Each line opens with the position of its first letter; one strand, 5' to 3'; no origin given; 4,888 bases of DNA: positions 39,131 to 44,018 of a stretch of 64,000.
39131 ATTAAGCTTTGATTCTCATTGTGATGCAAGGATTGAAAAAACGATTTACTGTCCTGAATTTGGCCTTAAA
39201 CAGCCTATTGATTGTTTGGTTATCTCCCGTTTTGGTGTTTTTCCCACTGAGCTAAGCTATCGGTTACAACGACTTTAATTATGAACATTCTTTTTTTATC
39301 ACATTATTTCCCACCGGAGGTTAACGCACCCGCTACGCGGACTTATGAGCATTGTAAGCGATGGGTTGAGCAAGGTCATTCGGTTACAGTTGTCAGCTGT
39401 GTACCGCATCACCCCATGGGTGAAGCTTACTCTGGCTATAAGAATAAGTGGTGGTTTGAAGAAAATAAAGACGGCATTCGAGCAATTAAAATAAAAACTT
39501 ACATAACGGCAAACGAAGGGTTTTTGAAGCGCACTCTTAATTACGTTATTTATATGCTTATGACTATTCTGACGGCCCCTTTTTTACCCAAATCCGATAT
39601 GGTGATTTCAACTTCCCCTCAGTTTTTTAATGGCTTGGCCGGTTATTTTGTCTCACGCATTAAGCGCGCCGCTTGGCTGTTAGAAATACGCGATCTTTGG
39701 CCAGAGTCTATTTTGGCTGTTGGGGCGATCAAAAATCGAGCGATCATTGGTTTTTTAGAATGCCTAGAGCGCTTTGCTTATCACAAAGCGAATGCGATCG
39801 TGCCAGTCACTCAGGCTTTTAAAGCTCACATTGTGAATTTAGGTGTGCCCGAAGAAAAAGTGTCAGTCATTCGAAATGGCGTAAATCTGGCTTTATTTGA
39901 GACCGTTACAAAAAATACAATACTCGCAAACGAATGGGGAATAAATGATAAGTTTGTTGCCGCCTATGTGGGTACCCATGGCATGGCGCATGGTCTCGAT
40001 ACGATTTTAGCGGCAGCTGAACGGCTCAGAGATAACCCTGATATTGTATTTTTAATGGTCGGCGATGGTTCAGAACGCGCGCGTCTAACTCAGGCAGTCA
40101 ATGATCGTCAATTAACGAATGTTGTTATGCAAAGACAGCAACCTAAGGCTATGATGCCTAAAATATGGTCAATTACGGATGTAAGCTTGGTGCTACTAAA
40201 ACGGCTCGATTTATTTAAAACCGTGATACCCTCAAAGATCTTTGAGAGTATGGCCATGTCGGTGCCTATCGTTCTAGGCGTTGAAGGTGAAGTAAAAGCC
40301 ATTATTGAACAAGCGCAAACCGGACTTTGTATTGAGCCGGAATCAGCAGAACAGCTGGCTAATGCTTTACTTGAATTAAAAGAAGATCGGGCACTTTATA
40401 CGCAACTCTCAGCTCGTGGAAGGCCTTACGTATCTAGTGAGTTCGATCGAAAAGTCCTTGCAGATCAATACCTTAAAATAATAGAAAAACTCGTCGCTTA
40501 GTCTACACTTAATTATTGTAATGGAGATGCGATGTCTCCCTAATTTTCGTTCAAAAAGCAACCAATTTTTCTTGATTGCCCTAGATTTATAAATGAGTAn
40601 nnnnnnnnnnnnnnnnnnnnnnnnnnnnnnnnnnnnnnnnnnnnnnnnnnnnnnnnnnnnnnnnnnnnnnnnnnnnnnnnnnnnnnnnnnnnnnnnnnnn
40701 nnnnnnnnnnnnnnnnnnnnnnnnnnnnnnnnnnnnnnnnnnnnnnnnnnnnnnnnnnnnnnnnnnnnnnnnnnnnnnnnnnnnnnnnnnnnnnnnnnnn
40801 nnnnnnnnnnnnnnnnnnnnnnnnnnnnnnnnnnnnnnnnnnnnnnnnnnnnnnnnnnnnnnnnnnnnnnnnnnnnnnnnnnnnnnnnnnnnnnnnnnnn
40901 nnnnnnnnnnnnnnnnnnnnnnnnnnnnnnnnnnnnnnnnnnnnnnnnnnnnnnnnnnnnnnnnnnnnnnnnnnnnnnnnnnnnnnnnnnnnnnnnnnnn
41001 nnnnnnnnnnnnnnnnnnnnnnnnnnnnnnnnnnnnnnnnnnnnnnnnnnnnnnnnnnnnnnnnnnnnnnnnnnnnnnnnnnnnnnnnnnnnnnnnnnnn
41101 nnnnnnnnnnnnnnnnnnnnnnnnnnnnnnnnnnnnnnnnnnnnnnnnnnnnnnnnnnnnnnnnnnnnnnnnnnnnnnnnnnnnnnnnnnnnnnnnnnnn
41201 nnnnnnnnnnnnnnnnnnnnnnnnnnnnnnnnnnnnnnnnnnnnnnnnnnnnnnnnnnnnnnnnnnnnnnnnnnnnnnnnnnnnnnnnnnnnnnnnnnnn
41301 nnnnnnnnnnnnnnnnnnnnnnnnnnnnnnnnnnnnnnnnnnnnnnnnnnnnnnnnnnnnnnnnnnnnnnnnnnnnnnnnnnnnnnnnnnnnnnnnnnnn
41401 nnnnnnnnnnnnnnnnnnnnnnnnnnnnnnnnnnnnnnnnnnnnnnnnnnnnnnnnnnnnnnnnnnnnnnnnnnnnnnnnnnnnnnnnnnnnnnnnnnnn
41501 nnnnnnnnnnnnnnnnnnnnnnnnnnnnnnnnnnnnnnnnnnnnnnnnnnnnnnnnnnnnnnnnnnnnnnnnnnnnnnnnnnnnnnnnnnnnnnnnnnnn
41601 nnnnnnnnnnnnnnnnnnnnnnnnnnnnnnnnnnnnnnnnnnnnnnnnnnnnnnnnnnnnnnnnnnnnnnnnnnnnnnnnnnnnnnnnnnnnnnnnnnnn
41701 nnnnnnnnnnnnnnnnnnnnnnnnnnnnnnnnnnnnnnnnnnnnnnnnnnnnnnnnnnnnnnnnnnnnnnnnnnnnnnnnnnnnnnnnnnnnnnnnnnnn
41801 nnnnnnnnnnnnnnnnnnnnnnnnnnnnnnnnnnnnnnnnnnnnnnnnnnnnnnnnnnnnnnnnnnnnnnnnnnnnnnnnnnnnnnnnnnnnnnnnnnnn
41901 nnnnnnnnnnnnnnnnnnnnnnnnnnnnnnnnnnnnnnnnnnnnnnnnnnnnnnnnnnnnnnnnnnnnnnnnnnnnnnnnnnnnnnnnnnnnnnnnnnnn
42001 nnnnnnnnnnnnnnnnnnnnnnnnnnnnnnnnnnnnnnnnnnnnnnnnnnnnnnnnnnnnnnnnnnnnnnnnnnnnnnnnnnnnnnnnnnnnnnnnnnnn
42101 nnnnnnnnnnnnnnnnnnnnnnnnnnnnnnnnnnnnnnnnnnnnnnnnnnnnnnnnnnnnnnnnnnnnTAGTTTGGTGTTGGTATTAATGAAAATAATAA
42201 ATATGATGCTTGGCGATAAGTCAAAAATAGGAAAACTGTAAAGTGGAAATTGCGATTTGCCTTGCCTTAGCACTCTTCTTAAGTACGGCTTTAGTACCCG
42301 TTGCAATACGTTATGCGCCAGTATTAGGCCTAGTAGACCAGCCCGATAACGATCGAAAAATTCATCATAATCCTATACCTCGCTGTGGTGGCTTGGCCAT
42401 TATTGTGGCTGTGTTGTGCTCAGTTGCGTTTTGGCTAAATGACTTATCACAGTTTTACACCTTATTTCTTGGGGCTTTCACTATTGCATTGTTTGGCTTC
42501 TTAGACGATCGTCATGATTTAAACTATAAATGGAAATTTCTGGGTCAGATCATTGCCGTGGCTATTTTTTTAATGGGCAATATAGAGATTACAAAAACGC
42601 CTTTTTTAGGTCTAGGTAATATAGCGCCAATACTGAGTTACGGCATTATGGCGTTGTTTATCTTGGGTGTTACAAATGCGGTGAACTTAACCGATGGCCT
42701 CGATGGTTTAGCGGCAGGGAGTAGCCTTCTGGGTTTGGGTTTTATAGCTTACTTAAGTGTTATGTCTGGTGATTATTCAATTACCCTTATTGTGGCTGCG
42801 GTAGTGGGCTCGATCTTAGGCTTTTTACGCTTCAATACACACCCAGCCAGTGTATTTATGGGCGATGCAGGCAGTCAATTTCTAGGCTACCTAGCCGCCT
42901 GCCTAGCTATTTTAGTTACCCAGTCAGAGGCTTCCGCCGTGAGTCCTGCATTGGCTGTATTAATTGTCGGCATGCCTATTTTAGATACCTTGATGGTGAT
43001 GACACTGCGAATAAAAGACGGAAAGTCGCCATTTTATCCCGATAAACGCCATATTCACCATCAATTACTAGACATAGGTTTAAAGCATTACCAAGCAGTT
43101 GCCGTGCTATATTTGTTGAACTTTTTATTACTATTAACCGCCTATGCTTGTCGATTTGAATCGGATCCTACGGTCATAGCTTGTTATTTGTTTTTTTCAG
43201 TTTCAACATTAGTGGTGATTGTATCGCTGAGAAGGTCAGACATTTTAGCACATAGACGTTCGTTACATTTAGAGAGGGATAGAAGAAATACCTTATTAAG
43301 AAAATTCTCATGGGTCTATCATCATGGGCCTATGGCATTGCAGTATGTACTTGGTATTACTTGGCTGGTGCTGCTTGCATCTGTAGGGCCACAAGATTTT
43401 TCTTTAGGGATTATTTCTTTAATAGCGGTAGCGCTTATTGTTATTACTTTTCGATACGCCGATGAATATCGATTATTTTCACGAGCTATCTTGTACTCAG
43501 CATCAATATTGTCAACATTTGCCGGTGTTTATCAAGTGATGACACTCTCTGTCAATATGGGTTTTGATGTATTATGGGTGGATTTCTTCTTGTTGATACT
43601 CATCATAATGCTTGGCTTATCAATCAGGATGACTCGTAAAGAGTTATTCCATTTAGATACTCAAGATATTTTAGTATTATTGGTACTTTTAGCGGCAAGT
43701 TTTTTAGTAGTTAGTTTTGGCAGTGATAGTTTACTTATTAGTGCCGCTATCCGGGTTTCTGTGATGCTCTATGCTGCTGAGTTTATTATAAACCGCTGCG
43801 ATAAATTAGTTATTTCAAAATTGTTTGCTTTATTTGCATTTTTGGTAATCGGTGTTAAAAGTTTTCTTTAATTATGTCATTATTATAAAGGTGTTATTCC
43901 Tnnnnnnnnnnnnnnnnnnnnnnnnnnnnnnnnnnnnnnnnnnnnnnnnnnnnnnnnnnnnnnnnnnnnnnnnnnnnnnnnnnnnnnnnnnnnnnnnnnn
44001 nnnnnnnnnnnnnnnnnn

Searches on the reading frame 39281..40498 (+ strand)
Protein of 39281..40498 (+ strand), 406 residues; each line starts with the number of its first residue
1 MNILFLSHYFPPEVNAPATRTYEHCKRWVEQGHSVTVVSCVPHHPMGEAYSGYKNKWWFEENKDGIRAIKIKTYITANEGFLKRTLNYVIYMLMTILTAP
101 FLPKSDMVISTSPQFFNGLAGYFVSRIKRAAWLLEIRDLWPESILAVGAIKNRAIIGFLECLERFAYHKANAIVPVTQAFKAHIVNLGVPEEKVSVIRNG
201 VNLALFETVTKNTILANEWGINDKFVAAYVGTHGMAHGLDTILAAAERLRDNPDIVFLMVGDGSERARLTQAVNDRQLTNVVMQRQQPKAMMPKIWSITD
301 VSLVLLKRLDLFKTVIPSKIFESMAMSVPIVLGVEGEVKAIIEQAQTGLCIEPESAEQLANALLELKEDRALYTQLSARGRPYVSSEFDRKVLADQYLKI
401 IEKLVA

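Call 7: search_protein_families(library=pfam, proteins=[window:39281-40498:+], max_evalue=0.001)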
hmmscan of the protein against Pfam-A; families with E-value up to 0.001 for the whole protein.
window:39281-40498:+ (406 aa): 4 families
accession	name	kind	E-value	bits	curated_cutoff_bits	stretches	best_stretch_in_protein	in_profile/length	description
PF00534.26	Glycos_transf_1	-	7.7e-20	71.6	26.4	1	218-381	8-170/172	Glycosyl transferases group 1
PF13692.12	Glyco_trans_1_4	-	9.9e-16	58.7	27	1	226-369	3-142/142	Glycosyl transferases group 1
PF13579.12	Glyco_trans_4_4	-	9.7e-13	49.2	29.7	1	17-200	3-158/158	Glycosyl transferase 4-like domain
PF13439.12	Glyco_transf_4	-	1e-11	45.6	28.5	1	162-204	126-169/170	Glycosyltransferase Family 4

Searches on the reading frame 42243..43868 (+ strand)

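Call 7: search_protein_families(library=pfam, proteins=[window:42243-43868:+], max_evalue=0.001)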
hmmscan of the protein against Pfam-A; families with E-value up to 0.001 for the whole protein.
window:42243-43868:+ (542 aa): 1 family
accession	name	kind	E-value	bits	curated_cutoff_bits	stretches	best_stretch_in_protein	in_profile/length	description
PF00953.26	Glycos_transf_4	-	3.8e-38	131.4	27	1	74-225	4-159/160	Glycosyl transferase family 4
